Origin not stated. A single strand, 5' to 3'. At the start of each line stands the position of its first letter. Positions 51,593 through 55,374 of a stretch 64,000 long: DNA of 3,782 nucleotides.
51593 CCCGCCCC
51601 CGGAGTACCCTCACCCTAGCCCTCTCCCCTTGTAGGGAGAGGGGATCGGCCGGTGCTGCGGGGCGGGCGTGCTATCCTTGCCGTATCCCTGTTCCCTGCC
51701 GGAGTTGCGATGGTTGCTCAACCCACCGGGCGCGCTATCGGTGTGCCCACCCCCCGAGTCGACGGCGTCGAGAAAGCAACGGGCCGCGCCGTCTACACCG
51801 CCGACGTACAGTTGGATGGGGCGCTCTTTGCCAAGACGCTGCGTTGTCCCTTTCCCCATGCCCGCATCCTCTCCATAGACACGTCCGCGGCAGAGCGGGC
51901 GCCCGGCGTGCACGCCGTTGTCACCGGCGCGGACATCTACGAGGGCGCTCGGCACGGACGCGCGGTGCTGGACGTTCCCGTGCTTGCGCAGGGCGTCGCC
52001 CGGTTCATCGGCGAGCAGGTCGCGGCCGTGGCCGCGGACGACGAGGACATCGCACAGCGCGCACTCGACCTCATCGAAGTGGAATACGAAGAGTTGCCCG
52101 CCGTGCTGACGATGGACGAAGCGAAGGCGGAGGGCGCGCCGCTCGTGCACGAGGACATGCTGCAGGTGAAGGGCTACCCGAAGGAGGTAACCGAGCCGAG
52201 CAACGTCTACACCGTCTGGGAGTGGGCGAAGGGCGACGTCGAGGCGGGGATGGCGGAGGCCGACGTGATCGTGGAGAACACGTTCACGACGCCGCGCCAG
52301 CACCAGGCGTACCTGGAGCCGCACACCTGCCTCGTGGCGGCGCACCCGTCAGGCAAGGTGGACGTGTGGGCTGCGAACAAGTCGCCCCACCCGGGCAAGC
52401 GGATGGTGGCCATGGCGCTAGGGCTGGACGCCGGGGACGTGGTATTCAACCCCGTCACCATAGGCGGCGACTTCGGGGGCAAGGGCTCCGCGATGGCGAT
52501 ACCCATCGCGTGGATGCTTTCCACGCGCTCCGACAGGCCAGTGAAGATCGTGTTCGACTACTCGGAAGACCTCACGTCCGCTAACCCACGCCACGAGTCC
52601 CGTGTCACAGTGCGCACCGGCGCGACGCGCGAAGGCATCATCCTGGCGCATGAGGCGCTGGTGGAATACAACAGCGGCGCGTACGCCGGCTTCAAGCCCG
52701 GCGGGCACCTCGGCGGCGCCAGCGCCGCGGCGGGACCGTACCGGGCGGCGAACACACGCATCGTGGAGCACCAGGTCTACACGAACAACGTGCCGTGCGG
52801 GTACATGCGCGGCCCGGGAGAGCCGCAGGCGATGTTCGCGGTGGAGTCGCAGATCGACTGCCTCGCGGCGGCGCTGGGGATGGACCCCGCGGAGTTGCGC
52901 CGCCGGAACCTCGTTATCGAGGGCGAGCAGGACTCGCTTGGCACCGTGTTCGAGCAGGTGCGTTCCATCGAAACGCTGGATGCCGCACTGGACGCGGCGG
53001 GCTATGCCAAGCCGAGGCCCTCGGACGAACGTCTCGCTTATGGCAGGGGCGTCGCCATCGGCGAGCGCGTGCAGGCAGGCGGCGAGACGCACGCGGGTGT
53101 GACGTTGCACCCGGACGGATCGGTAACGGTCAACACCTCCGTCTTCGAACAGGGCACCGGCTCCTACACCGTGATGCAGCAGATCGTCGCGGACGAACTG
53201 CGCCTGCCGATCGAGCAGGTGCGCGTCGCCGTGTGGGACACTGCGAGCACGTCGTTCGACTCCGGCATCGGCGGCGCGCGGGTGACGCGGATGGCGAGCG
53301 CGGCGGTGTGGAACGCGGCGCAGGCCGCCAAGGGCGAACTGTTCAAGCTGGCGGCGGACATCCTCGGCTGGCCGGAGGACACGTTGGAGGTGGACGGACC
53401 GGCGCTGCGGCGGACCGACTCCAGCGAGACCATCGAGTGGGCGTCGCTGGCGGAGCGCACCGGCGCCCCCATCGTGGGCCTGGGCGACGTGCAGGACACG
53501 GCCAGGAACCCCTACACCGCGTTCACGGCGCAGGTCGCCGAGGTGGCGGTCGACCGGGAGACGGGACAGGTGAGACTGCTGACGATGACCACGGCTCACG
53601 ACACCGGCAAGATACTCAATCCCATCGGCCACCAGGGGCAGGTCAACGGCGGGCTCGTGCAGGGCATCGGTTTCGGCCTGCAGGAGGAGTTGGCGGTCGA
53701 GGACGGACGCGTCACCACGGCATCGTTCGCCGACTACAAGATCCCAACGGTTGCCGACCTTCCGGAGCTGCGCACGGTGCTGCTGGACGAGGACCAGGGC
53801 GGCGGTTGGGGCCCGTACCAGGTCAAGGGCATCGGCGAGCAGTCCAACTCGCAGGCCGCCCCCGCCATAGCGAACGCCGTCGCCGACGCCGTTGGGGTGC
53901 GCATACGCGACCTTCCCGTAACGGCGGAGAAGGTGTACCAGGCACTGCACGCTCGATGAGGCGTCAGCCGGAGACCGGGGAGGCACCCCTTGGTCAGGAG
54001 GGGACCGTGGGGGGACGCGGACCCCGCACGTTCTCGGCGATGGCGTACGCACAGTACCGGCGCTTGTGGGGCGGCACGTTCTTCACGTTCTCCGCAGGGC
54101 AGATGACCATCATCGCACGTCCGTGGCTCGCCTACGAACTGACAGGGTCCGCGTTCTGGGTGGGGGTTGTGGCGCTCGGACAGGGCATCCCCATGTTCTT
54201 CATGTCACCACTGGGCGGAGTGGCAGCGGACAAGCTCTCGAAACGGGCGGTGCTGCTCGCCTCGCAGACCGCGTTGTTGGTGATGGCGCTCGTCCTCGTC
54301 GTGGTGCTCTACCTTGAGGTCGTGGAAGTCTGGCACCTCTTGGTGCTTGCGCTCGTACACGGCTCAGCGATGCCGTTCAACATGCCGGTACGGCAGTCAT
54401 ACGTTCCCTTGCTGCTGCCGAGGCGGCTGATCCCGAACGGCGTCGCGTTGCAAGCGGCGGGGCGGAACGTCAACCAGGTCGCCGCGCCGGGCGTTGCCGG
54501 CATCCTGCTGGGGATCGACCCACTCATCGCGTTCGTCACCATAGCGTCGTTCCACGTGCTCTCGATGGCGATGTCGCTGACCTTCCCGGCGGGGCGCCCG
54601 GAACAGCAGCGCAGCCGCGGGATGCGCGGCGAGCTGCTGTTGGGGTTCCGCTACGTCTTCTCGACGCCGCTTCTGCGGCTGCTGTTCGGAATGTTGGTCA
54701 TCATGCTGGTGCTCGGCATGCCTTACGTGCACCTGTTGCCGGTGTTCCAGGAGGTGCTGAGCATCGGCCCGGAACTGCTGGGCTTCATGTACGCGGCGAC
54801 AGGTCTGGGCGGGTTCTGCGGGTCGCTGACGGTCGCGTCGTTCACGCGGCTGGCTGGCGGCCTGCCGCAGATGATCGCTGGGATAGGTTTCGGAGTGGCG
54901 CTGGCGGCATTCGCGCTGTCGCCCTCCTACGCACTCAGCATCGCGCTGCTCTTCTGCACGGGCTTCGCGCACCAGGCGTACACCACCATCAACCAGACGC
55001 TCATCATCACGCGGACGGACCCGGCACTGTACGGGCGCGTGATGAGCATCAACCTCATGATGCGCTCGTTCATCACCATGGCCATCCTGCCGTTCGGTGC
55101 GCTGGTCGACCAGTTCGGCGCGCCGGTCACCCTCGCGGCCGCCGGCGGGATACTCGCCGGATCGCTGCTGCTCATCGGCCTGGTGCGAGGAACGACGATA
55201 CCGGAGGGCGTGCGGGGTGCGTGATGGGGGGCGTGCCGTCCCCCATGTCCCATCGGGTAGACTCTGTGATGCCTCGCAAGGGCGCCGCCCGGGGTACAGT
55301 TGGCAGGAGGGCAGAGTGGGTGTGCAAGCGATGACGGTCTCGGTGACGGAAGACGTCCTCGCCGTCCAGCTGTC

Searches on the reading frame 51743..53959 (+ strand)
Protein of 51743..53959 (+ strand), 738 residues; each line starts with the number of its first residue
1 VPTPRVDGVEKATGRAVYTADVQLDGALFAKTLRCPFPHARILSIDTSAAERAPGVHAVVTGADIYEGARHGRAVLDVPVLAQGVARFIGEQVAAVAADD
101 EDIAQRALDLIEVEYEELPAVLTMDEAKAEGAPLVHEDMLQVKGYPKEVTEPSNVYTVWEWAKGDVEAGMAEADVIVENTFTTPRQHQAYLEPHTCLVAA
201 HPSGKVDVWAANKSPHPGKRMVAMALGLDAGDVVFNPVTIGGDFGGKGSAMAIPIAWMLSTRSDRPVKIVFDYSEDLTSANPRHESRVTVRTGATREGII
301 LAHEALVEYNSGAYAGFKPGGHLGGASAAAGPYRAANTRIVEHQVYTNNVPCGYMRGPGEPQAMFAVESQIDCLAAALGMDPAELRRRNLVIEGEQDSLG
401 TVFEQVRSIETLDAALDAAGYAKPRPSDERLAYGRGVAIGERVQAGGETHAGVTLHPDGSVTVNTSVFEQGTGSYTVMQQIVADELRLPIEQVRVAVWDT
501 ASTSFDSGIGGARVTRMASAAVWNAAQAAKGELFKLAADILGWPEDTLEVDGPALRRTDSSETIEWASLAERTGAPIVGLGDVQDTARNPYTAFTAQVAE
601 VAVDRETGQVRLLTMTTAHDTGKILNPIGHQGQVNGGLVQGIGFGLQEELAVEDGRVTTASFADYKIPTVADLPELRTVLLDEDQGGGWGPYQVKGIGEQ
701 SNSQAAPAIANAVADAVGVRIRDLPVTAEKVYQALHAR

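Call 40: search_protein_families(library=pfam, proteins=[window:51743-53959:+], max_evalue=0.001)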
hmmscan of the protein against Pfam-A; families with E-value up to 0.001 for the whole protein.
window:51743-53959:+ (738 aa): 3 families
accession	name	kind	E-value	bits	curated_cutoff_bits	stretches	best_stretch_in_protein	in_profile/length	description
PF02738.23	MoCoBD_1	-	9.1e-70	235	27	1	151-390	5-244/244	Molybdopterin cofactor-binding domain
PF20256.3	MoCoBD_2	-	5.3e-62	210.3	27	1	434-674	21-283/283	Molybdopterin cofactor-binding domain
PF01315.27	Ald_Xan_dh_C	-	4.7e-29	101.4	31.3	1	13-119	1-110/110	Aldehyde oxidase and xanthine dehydrogenase, a/b hammerhead domain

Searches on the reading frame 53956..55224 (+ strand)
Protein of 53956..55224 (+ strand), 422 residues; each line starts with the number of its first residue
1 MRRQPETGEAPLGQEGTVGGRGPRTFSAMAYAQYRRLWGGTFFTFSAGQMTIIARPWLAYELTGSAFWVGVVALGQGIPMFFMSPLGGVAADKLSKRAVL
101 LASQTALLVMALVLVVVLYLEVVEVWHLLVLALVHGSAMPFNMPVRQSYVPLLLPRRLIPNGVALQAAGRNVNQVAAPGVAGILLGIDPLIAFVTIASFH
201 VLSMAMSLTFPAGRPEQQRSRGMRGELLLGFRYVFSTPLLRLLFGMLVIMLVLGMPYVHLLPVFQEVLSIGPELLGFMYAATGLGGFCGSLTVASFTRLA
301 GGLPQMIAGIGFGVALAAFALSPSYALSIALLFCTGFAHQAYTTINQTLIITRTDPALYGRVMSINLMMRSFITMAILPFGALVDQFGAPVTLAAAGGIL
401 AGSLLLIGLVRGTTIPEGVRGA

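Call 40: search_protein_families(library=pfam, proteins=[window:53956-55224:+], max_evalue=0.001)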
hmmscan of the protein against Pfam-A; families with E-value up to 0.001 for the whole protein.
window:53956-55224:+ (422 aa): 2 families
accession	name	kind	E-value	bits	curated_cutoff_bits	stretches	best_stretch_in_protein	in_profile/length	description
PF05977.19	MFS_3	-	2.7e-30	105.8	27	1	25-406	3-389/524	Transmembrane secretion effector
PF07690.21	MFS_1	-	2.9e-26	92.7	33.4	1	37-373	1-342/347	Major Facilitator Superfamily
